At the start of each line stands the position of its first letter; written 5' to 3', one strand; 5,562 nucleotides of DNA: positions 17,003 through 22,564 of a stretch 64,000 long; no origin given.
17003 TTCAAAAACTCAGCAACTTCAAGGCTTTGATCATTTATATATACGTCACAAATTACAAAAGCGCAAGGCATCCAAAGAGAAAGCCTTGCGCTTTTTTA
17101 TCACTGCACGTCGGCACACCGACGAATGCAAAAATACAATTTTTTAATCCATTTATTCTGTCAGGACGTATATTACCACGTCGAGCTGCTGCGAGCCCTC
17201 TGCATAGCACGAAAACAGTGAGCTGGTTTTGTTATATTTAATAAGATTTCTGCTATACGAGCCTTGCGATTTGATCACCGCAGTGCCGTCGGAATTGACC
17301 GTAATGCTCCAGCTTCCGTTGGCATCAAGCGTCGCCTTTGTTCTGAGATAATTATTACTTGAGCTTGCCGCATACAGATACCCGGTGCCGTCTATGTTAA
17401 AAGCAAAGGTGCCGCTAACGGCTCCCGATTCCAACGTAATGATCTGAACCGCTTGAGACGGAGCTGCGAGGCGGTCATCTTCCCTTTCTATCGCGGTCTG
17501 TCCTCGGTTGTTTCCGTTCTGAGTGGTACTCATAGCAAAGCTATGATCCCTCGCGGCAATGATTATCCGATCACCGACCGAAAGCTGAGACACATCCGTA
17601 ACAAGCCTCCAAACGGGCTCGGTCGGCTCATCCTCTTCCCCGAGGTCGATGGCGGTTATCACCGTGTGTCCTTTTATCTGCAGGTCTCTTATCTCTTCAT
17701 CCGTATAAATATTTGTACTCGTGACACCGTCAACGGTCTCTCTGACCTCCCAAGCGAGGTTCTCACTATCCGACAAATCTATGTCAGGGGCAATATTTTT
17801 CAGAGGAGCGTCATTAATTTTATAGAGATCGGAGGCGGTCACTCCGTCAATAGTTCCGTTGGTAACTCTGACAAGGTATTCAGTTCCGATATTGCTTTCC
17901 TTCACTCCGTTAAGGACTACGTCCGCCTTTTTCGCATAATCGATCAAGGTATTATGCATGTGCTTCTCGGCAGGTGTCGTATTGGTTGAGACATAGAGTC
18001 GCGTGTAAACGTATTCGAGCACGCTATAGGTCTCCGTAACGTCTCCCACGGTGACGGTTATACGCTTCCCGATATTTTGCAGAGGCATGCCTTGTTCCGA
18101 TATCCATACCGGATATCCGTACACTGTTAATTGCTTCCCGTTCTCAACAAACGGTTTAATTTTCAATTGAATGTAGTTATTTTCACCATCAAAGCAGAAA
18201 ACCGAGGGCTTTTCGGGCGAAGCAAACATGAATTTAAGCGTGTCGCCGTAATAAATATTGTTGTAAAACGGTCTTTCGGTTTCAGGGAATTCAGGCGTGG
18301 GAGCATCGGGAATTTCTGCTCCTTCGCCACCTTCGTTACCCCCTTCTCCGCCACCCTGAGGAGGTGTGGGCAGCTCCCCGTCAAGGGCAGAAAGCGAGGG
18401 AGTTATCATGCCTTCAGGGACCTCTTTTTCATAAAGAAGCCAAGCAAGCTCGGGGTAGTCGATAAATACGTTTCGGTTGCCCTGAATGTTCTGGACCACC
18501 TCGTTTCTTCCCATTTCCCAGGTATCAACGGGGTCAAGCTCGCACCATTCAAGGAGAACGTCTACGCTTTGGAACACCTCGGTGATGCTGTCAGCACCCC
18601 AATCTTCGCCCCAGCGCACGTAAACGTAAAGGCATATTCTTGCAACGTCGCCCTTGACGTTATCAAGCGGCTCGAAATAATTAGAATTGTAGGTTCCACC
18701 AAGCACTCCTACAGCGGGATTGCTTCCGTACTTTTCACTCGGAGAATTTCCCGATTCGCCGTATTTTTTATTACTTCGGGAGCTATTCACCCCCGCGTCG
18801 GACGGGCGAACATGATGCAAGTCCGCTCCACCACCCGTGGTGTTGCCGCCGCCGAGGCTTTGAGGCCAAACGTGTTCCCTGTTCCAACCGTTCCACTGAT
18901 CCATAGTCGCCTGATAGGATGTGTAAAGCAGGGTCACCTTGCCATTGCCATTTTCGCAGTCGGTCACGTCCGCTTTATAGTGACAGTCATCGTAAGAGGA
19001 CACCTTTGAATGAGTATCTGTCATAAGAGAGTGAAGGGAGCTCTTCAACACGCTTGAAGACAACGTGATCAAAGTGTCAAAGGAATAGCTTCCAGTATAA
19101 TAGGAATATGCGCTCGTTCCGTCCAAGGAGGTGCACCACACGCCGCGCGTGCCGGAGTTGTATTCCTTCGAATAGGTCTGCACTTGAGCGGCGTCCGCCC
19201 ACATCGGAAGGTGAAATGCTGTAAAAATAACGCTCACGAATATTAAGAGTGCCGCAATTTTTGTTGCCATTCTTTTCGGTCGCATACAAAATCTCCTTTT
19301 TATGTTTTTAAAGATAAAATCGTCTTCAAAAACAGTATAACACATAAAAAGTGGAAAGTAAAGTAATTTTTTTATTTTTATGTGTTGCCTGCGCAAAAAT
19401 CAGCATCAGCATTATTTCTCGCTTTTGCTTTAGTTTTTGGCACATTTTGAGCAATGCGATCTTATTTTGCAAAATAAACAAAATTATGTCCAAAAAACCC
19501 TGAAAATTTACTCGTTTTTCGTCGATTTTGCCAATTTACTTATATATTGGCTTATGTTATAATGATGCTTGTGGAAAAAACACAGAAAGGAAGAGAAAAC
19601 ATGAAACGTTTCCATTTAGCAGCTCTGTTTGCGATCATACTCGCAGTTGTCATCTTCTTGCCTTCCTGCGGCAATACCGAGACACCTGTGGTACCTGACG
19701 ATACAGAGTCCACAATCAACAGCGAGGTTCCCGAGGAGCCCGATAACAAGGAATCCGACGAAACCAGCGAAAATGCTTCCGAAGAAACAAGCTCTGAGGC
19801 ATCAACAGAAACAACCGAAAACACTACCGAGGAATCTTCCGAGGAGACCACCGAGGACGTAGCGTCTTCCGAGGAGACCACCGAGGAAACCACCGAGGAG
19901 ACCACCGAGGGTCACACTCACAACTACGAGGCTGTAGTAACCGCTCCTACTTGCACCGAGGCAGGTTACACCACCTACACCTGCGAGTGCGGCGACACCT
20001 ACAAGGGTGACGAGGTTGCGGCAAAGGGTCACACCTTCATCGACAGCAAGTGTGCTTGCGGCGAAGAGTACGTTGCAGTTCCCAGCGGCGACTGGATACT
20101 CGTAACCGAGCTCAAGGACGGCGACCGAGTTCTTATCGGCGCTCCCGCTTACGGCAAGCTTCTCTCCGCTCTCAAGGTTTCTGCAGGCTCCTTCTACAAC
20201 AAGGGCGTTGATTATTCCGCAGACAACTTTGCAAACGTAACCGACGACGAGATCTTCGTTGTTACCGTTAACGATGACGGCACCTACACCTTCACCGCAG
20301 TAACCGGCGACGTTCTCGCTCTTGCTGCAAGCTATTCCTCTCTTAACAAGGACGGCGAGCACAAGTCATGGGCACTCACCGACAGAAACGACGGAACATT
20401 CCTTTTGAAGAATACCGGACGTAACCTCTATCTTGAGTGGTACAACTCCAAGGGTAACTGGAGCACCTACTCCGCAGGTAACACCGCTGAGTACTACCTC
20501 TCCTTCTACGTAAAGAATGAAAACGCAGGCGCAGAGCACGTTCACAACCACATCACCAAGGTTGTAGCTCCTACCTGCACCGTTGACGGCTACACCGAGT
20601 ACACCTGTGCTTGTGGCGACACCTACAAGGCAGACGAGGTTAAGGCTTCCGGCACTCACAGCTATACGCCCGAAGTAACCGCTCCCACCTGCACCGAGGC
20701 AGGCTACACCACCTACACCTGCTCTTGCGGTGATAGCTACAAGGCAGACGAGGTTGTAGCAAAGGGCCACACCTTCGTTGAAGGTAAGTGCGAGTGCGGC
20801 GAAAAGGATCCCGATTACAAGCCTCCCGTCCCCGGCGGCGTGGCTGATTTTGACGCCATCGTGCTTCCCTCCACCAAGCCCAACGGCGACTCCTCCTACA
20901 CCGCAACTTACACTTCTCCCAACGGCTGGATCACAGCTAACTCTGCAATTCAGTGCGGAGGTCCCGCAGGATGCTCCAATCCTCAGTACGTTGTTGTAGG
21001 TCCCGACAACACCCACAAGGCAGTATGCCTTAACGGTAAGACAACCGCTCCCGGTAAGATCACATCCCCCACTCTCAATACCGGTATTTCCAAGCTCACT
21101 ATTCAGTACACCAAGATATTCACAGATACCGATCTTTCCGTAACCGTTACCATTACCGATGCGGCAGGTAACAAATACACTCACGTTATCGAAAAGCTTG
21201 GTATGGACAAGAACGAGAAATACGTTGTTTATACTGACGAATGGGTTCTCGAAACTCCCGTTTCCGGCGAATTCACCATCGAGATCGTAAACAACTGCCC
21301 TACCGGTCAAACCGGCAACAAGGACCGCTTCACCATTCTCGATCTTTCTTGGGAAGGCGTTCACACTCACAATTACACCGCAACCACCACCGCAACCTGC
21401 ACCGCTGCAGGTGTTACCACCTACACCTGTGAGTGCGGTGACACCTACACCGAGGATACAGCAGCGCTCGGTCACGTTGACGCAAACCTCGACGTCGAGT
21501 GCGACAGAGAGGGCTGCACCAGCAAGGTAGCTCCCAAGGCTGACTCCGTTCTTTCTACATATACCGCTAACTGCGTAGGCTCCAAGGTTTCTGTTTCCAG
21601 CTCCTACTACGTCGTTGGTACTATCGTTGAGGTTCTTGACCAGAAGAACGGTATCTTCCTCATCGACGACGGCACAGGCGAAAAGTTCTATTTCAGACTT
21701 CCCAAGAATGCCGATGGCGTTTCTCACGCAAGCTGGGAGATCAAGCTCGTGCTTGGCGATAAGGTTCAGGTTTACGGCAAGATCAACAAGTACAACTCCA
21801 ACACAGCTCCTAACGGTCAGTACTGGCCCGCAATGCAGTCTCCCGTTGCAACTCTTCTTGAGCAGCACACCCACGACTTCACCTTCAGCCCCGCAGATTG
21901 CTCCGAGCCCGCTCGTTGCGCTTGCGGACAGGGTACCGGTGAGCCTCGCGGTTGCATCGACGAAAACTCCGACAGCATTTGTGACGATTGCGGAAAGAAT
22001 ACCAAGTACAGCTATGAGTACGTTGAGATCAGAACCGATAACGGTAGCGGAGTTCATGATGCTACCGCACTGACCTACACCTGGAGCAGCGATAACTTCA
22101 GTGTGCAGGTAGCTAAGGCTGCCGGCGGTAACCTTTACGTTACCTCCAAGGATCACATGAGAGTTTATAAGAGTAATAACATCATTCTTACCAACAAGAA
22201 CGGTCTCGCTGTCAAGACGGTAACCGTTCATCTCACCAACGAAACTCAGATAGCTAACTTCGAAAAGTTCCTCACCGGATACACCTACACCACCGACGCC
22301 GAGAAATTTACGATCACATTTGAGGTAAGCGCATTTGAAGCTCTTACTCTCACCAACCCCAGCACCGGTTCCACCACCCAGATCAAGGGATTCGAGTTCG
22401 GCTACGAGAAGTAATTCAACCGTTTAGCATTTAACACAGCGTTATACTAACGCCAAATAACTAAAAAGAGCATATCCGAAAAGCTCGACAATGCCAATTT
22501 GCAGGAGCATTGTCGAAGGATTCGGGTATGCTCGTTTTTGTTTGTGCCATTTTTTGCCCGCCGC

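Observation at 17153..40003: Apparent extracellular nucleic-acid capture, degradation and import locus built around a sugar-type (CUT1) ABC importer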

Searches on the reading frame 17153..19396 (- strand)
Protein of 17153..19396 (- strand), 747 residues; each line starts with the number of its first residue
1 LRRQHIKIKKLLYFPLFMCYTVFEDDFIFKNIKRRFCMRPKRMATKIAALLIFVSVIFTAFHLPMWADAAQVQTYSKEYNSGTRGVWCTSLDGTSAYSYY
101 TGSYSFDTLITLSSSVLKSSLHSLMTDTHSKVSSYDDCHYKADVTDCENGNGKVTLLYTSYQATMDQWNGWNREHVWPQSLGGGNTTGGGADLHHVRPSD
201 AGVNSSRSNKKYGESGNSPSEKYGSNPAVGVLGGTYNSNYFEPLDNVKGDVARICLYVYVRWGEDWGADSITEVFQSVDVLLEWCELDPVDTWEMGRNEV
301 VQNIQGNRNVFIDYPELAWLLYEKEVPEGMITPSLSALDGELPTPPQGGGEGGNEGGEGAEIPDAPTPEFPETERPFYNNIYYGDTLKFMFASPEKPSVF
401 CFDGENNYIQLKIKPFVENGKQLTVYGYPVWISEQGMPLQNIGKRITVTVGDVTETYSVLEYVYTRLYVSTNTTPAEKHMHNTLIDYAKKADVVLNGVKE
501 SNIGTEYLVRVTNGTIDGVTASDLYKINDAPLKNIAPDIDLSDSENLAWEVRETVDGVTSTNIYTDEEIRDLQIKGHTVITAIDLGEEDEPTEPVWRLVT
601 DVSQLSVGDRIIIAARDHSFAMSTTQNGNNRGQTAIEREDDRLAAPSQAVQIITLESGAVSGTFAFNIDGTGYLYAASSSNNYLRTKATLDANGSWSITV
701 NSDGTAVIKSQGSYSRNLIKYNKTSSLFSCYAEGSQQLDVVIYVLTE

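Call 4: search_protein_families(library=pfam, proteins=[window:17153-19396:-], max_evalue=0.01)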
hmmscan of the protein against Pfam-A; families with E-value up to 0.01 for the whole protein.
window:17153-19396:- (747 aa): 1 family
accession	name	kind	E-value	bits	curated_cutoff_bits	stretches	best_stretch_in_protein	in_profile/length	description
PF04231.19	Endonuclease_1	-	2.2e-36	126.2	25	1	126-316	29-235/235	Endonuclease I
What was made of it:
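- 17153..19285 (-): Secreted Endonuclease I with a roughly 430-aa C-terminal extension. A lineage-specific accessory gene. Endonuclease_1 E 2.2e-36 (call 4).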

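Call 6: search_protein_families(library=ncbifam, proteins=[window:17153-19396:-], max_evalue=0.01)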
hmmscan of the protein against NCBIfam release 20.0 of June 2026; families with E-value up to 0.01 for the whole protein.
window:17153-19396:- (747 aa): 1 family
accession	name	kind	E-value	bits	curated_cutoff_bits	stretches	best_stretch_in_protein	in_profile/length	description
NF011716.0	PRK15137.1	equivalog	6.3e-07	29.6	372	1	191-312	117-226/235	deoxyribonuclease I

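Call 94: search_protein_families(library=padloc, proteins=[window:17153-19396:-], max_evalue=0.001)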
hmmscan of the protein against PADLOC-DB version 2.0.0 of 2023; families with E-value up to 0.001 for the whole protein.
window:17153-19396:- (747 aa): 0 families

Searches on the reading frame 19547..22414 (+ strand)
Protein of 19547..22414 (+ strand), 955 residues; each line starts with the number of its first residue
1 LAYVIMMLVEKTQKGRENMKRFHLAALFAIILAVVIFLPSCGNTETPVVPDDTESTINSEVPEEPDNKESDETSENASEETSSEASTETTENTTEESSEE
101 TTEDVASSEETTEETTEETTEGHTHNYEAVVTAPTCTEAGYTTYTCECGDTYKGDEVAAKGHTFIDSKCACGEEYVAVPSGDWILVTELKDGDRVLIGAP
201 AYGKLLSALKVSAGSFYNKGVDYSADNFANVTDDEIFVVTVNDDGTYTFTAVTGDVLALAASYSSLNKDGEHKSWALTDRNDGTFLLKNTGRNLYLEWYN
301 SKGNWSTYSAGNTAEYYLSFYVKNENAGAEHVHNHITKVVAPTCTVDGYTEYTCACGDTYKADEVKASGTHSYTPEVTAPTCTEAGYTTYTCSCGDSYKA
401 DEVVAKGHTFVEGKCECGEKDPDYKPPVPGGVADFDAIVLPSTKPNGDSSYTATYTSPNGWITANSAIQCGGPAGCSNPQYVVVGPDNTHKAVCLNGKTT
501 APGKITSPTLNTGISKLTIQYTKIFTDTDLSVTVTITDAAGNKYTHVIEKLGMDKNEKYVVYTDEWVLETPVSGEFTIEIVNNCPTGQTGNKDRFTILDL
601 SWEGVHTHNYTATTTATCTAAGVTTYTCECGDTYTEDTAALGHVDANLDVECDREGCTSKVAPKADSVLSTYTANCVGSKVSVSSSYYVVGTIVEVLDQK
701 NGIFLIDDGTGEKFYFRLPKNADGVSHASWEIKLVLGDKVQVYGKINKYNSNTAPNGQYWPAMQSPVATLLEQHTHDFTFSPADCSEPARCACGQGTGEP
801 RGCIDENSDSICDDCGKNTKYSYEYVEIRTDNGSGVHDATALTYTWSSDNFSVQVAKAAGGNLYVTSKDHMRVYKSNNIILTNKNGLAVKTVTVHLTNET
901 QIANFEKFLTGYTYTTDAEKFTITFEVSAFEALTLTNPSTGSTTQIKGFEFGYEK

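Call 4: search_protein_families(library=pfam, proteins=[window:19547-22414:+], max_evalue=0.01)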
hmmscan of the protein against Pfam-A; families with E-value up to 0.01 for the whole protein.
window:19547-22414:+ (955 aa): 0 families
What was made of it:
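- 19601..22414 (+): 955-aa lipoprotein with Cys-rich repeats, one OB-like module and a module shared with the Endonuclease I C-terminus. A lineage-specific accessory gene with its own terminator. No Pfam hit (call 4).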

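Call 6: search_protein_families(library=ncbifam, proteins=[window:19547-22414:+], max_evalue=0.01)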
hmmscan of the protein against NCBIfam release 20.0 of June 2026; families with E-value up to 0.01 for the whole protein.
window:19547-22414:+ (955 aa): 0 families

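Call 94: search_protein_families(library=padloc, proteins=[window:19547-22414:+], max_evalue=0.001)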
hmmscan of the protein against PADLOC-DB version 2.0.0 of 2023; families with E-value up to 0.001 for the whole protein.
window:19547-22414:+ (955 aa): 1 family
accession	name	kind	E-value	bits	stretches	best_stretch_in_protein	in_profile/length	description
PDLC04061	PD-T4-6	-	0.00064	17.3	0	13-126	350-467/510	-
